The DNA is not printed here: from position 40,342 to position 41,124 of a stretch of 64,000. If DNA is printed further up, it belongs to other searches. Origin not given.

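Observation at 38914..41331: TPR protein with an internal duplication and a C-terminal sigma4-like HTH, immediately downstream of the multi-sigma4 sigma factor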

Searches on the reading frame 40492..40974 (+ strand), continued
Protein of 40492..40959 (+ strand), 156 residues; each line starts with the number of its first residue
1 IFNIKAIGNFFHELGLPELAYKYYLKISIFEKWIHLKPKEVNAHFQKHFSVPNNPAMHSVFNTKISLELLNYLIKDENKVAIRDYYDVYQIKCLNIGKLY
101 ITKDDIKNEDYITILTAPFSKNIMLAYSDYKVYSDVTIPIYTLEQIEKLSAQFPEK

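Call 74: search_protein_families(library=ncbifam, proteins=[L008:7043-7900:+, L009:6989-7800:+, P0006, P0010], max_evalue=0.00001)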
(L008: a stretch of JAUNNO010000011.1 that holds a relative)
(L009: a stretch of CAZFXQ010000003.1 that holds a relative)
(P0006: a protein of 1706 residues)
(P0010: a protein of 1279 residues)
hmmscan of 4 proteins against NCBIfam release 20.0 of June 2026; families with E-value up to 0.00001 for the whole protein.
L008:7043-7900:+ (286 aa): 40 families (the best 25 are shown)
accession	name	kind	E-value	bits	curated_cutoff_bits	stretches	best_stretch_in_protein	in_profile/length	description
NF006071.0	PRK08215.1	equivalog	2.6e-49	168.1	372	1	16-262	18-253/258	RNA polymerase sporulation sigma factor SigG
NF004052.0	PRK05572.1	subfamily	1.1e-46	159.4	311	1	15-267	12-251/252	SigF/SigG family RNA polymerase sporulation sigma factor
TIGR02850.1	spore_sigG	equivalog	5.1e-46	157.2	457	1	16-258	15-246/254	RNA polymerase sporulation sigma factor SigG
TIGR02885.1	spore_sigF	equivalog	6.5e-46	157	321.45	1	26-263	2-228/231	RNA polymerase sporulation sigma factor SigF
TIGR02980.1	SigBFG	subfamily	6.2e-44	150.4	234.35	1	35-263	3-223/227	SigB/SigF/SigG family RNA polymerase sigma factor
NF004471.0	PRK05803.1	subfamily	1.4e-34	119.4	252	2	10-112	25-125/235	RNA polymerase sporulation sigma factor SigK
TIGR02846.1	spore_sigmaK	equivalog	7.5e-33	114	298.65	2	11-111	24-122/227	RNA polymerase sporulation sigma factor SigK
TIGR02393.1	RpoD_Cterm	equivalog_domain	5.9e-31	107.9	354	1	36-272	1-234/238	RNA polymerase sigma factor RpoD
TIGR02997.1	Sig70-cyanoRpoD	subfamily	1.3e-27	96.9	384.5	1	34-258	73-293/298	RNA polymerase sigma factor, RpoD/SigA family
NF006158.0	PRK08301.1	equivalog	2e-27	96.2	339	2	7-161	31-171/241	RNA polymerase sporulation sigma factor SigE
TIGR02835.1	spore_sigmaE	equivalog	4.1e-27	95.1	348.6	2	8-114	25-129/234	RNA polymerase sporulation sigma factor SigE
TIGR02941.1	Sigma_B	equivalog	1.3e-26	93.6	315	1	15-263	8-250/255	RNA polymerase sigma factor SigB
TIGR02394.1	rpoS_proteo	equivalog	2.1e-26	93.1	378.7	1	17-271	28-279/285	RNA polymerase sigma factor RpoS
NF006666.0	PRK09210.1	equivalog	1.5e-25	90.3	572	1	16-271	113-365/370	RNA polymerase sigma factor RpoD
NF005644.0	PRK07408.1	subfamily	1.9e-25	90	261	1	22-264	13-251/258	RNA polymerase sigma factor SigF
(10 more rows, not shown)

L009:6989-7800:+ (270 aa): 40 families (the best 25 are shown)
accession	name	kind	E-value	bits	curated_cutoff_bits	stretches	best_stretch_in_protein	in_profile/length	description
TIGR02980.1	SigBFG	subfamily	5.8e-45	153.7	234.35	1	31-253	2-222/227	SigB/SigF/SigG family RNA polymerase sigma factor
TIGR02885.1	spore_sigF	equivalog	1.1e-38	133.4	321.45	1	28-250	7-224/231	RNA polymerase sporulation sigma factor SigF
NF004052.0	PRK05572.1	subfamily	1.2e-35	123.2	311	1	10-252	10-245/252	SigF/SigG family RNA polymerase sporulation sigma factor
NF006071.0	PRK08215.1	equivalog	7.8e-35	120.7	372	1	7-248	9-248/258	RNA polymerase sporulation sigma factor SigG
TIGR02850.1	spore_sigG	equivalog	2.6e-30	105.7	457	1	15-248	14-245/254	RNA polymerase sporulation sigma factor SigG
NF005644.0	PRK07408.1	subfamily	9.5e-29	100.8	261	1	29-253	24-249/258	RNA polymerase sigma factor SigF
NF005514.0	PRK07122.1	subfamily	8.3e-27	94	372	1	31-253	39-259/264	RNA polymerase sigma factor SigF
TIGR02941.1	Sigma_B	equivalog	1.5e-26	93.4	315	1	22-249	19-245/255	RNA polymerase sigma factor SigB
TIGR02937.1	sigma70-ECF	superfamily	9.6e-25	87.1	42.9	1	32-257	1-165/165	sigma-70 family RNA polymerase sigma factor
TIGR02479.1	FliA_WhiG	subfamily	8.5e-21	74.7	189.6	1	39-247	3-213/224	FliA/WhiG family RNA polymerase sigma factor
NF004935.0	PRK06288.1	equivalog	2.8e-16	59.9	343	1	15-245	15-250/270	RNA polymerase sigma factor WhiG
NF005809.0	PRK07670.1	equivalog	4.4e-16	59.1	326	1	30-246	21-239/255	FliA/WhiG family RNA polymerase sigma factor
NF005413.0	PRK06986.1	subfamily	2.7e-14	53.6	201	1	29-252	10-231/241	RNA polymerase sigma factor FliA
NF041931.2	MzaA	equivalog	1.7e-13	50.3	800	1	20-229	464-672/726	MZA anti-phage system associated sigma-70 family RNA polymerase sigma factor MzaA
NF004471.0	PRK05803.1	subfamily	2.2e-13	50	252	1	23-106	41-122/235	RNA polymerase sporulation sigma factor SigK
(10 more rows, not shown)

P0006 (1706 aa): 43 families (the best 25 are shown)
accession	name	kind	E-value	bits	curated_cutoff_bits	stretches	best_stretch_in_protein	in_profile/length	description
TIGR02997.1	Sig70-cyanoRpoD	subfamily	4.5e-70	236.3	384.5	1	25-261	61-298/298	RNA polymerase sigma factor, RpoD/SigA family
NF004471.0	PRK05803.1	subfamily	3.6e-63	212.9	252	2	15-169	27-171/235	RNA polymerase sporulation sigma factor SigK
TIGR02846.1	spore_sigmaK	equivalog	4.6e-60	203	298.65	2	15-169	25-169/227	RNA polymerase sporulation sigma factor SigK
TIGR02937.1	sigma70-ECF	superfamily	4.4e-55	185.8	42.9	1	38-262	1-163/165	sigma-70 family RNA polymerase sigma factor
NF006158.0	PRK08301.1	equivalog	1.9e-52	178.2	339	2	10-161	31-172/241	RNA polymerase sporulation sigma factor SigE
TIGR02835.1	spore_sigmaE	equivalog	3.3e-50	170.7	348.6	2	10-124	24-136/234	RNA polymerase sporulation sigma factor SigE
TIGR02885.1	spore_sigF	equivalog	6.4e-49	166.8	321.45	1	29-262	2-229/231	RNA polymerase sporulation sigma factor SigF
TIGR02980.1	SigBFG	subfamily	1.8e-48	165.2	234.35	1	38-262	3-224/227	SigB/SigF/SigG family RNA polymerase sigma factor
NF004052.0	PRK05572.1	subfamily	9e-48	163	311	1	17-263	11-249/252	SigF/SigG family RNA polymerase sporulation sigma factor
TIGR02394.1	rpoS_proteo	equivalog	6.7e-47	160.3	378.7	1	16-271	24-281/285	RNA polymerase sigma factor RpoS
NF006071.0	PRK08215.1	equivalog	4.4e-45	154.3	372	1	19-264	18-257/258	RNA polymerase sporulation sigma factor SigG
TIGR02850.1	spore_sigG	equivalog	3.8e-41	141.2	457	1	19-263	15-253/254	RNA polymerase sporulation sigma factor SigG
TIGR02393.1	RpoD_Cterm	equivalog_domain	4.6e-39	134.4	354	1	39-270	1-234/238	RNA polymerase sigma factor RpoD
NF005920.0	PRK07921.1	subfamily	1.4e-36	126.1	464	1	19-262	72-316/328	RNA polymerase sigma factor SigB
NF004207.0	PRK05657.1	equivalog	1.5e-32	113.3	394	1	16-270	67-323/329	RNA polymerase sigma factor RpoS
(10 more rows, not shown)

P0010 (1279 aa): 43 families (the best 25 are shown)
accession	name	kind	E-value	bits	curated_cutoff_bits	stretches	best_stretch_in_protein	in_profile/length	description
TIGR02980.1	SigBFG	subfamily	1.6e-39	136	234.35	1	33-259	4-225/227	SigB/SigF/SigG family RNA polymerase sigma factor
NF006071.0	PRK08215.1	equivalog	3.1e-35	122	372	1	12-259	14-256/258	RNA polymerase sporulation sigma factor SigG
TIGR02937.1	sigma70-ECF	superfamily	1.4e-34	119.1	42.9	1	33-259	2-164/165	sigma-70 family RNA polymerase sigma factor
TIGR02885.1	spore_sigF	equivalog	3.5e-34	118.6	321.45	1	27-260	6-231/231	RNA polymerase sporulation sigma factor SigF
TIGR02997.1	Sig70-cyanoRpoD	subfamily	1.3e-33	116.6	384.5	1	17-246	60-287/298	RNA polymerase sigma factor, RpoD/SigA family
TIGR02850.1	spore_sigG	equivalog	7.8e-33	114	457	1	11-252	10-246/254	RNA polymerase sporulation sigma factor SigG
NF004052.0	PRK05572.1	subfamily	8.5e-33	113.9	311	1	16-260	13-250/252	SigF/SigG family RNA polymerase sporulation sigma factor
NF005644.0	PRK07408.1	subfamily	4.7e-31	108.4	261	1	30-259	25-252/258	RNA polymerase sigma factor SigF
NF005514.0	PRK07122.1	subfamily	4.8e-26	91.5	372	1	30-256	38-259/264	RNA polymerase sigma factor SigF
TIGR02394.1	rpoS_proteo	equivalog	9.5e-26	90.9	378.7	1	30-259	44-273/285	RNA polymerase sigma factor RpoS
NF005920.0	PRK07921.1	subfamily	2.5e-25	89.2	464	1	25-246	83-304/328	RNA polymerase sigma factor SigB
TIGR02393.1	RpoD_Cterm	equivalog_domain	2.1e-24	86.4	354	1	33-245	1-213/238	RNA polymerase sigma factor RpoD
NF005642.0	PRK07405.1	subfamily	1.8e-21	76.7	524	1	16-247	67-296/318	RNA polymerase sigma factor SigD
NF004207.0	PRK05657.1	equivalog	3.7e-21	75.8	394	1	28-248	85-305/329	RNA polymerase sigma factor RpoS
NF041931.2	MzaA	equivalog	4e-20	72.2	800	1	20-224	463-666/726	MZA anti-phage system associated sigma-70 family RNA polymerase sigma factor MzaA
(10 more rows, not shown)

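Call 77: find_encoding_contigs(protein=P0022, flank=5000, max_places=3)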
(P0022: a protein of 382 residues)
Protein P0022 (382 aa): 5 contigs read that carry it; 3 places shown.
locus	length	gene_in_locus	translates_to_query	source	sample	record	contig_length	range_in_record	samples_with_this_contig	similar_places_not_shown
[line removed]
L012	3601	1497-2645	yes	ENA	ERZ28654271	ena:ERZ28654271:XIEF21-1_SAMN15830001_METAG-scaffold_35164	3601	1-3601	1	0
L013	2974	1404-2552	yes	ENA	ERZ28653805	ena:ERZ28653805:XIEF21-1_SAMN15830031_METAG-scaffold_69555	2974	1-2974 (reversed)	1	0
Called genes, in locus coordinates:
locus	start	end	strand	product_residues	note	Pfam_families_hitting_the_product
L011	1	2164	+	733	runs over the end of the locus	PF23139:OB_YrrC, PF14490:HHH_RecD2, PF05970:PIF1, PF13604:AAA_30, PF13245:AAA_19, PF01443:Viral_helicase1, PF18335:SH3_13, PF13538:UvrD_C_2, +6 more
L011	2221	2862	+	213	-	PF00156:Pribosyltran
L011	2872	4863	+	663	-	PF07693:KAP_NTPase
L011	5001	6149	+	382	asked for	PF12895:ANAPC3 (faint), PF23914:TPR_CcmH_CycH (faint), PF13174:TPR_6 (faint), PF14559:TPR_19 (weak), PF00515:TPR_1 (weak), PF07719:TPR_2 (weak), PF13181:TPR_8 (weak), PF13181:TPR_8 (weak), +7 more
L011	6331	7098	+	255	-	PF00318:Ribosomal_S2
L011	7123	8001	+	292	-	PF00889:EF_TS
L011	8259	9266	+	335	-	-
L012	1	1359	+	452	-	?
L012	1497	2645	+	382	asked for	PF12895:ANAPC3 (faint), PF23914:TPR_CcmH_CycH (faint), PF13174:TPR_6 (faint), PF14559:TPR_19 (weak), PF00515:TPR_1 (weak), PF07719:TPR_2 (weak), PF13181:TPR_8 (weak), PF13181:TPR_8 (weak), +7 more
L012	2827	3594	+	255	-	PF00318:Ribosomal_S2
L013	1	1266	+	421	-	?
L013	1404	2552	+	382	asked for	PF12895:ANAPC3 (faint), PF23914:TPR_CcmH_CycH (faint), PF13174:TPR_6 (faint), PF14559:TPR_19 (weak), PF00515:TPR_1 (weak), PF07719:TPR_2 (weak), PF13181:TPR_8 (weak), PF13181:TPR_8 (weak), +7 more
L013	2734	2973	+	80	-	?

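Call 78: find_encoding_contigs(protein=P0039, flank=5000, max_places=3)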
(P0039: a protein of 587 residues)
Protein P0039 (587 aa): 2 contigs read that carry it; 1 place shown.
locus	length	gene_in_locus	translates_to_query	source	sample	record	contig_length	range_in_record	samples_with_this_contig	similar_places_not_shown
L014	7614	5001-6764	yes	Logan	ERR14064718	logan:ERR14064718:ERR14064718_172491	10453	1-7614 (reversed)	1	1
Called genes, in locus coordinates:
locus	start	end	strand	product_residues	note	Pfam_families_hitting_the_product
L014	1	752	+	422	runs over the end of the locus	PF08245:Mur_ligase_M, PF02875:Mur_ligase_C, PF27239:FOL3_C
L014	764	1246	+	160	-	PF00005:ABC_tran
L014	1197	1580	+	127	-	-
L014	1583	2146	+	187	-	-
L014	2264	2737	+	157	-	-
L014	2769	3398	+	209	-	PF00512:HisKA (faint), PF02518:HATPase_c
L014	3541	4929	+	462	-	PF00072:Response_reg, PF01966:HD, PF13487:HD_5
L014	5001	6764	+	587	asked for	PF00515:TPR_1 (faint), PF07719:TPR_2 (faint), PF13176:TPR_7 (faint), PF13181:TPR_8 (faint), PF13414:TPR_11 (faint), PF13424:TPR_12 (faint), PF13428:TPR_14 (faint), PF01966:HD, +1 more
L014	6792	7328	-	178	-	-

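Call 79: find_encoding_contigs(protein=P0006, flank=7000, max_places=3)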
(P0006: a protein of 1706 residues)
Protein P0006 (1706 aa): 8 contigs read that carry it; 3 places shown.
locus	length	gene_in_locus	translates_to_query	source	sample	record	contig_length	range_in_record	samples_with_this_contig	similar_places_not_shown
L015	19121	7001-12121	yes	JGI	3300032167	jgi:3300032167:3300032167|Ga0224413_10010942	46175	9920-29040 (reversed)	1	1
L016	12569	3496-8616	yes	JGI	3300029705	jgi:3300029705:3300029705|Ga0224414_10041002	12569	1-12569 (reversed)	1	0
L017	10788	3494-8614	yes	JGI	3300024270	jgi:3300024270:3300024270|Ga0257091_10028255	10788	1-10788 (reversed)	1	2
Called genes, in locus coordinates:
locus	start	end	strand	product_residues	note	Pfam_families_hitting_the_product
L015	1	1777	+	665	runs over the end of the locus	PF00122:E1-E2_ATPase, PF00702:Hydrolase, PF13246:Cation_ATPase (faint)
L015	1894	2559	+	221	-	PF02592:Vut_1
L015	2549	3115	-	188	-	-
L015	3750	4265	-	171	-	PF05067:Mn_catalase, PF02915:Rubrerythrin, PF03232:COQ7 (faint), PF00210:Ferritin, PF05067:Mn_catalase (weak)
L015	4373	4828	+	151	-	-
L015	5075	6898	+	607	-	PF13230:GATase_4 (weak), PF13522:GATase_6, PF13537:GATase_7, PF01380:SIS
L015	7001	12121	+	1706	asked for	PF04542:Sigma70_r2, PF13181:TPR_8 (faint), PF13424:TPR_12 (faint), PF21033:RMD1-3 (faint), PF08281:Sigma70_r4_2 (faint), PF04545:Sigma70_r4 (weak), PF25062:ARM_TT21_N, PF24575:TPR_Slam (weak), +8 more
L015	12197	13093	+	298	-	PF11899:DUF3419 (weak)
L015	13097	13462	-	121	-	-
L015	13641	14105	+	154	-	PF02367:TsaE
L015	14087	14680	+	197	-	PF00814:TsaD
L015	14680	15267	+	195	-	PF00583:Acetyltransf_1, PF13420:Acetyltransf_4 (weak), PF13673:Acetyltransf_10, PF12746:GNAT_acetyltran (faint), PF13508:Acetyltransf_7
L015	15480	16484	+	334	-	PF00814:TsaD, PF22521:HypF_C_2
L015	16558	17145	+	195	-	-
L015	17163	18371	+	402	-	PF09992:NAGPA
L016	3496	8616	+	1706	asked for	PF04542:Sigma70_r2, PF13181:TPR_8 (faint), PF13424:TPR_12 (faint), PF21033:RMD1-3 (faint), PF08281:Sigma70_r4_2 (faint), PF04545:Sigma70_r4 (weak), PF25062:ARM_TT21_N, PF24575:TPR_Slam (weak), +8 more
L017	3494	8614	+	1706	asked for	PF04542:Sigma70_r2, PF13181:TPR_8 (faint), PF13424:TPR_12 (faint), PF21033:RMD1-3 (faint), PF08281:Sigma70_r4_2 (faint), PF04545:Sigma70_r4 (weak), PF25062:ARM_TT21_N, PF24575:TPR_Slam (weak), +8 more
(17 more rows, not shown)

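Call 81: find_encoding_contigs(protein=P0013, flank=4000, max_places=3)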
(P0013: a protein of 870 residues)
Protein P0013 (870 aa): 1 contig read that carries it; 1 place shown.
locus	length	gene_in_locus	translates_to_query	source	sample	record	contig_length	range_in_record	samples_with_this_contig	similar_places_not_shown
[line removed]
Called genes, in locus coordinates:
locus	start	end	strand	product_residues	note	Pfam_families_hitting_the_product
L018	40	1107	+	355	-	PF04542:Sigma70_r2, PF04545:Sigma70_r4 (weak)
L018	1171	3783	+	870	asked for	PF08281:Sigma70_r4_2 (faint), PF00515:TPR_1 (faint), PF07719:TPR_2 (faint), PF13424:TPR_12 (faint), PF14559:TPR_19 (faint), PF13181:TPR_8 (faint), PF13374:TPR_10 (faint)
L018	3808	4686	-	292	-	-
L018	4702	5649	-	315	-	-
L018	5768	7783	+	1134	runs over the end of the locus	PF01855:POR_N, PF17147:PFOR_II, PF01558:POR, PF10371:EKR (weak), PF12838:Fer4_7, PF13183:Fer4_8 (weak), PF13484:Fer4_16, PF02775:TPP_enzyme_C, +6 more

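Call 82: find_encoding_contigs(protein=P0016, flank=4000, max_places=3)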
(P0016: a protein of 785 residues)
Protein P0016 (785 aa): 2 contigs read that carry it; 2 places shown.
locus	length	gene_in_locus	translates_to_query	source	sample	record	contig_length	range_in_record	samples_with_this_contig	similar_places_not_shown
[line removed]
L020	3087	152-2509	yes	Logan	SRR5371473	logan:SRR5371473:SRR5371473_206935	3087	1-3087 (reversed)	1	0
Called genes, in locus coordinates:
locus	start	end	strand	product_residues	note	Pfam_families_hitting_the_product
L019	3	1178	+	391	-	?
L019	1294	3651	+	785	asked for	PF12895:ANAPC3 (faint), PF07719:TPR_2 (faint), PF13428:TPR_14 (faint), PF14559:TPR_19 (faint)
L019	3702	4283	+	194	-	?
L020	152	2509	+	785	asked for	PF12895:ANAPC3 (faint), PF07719:TPR_2 (faint), PF13428:TPR_14 (faint), PF14559:TPR_19 (faint)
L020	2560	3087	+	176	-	?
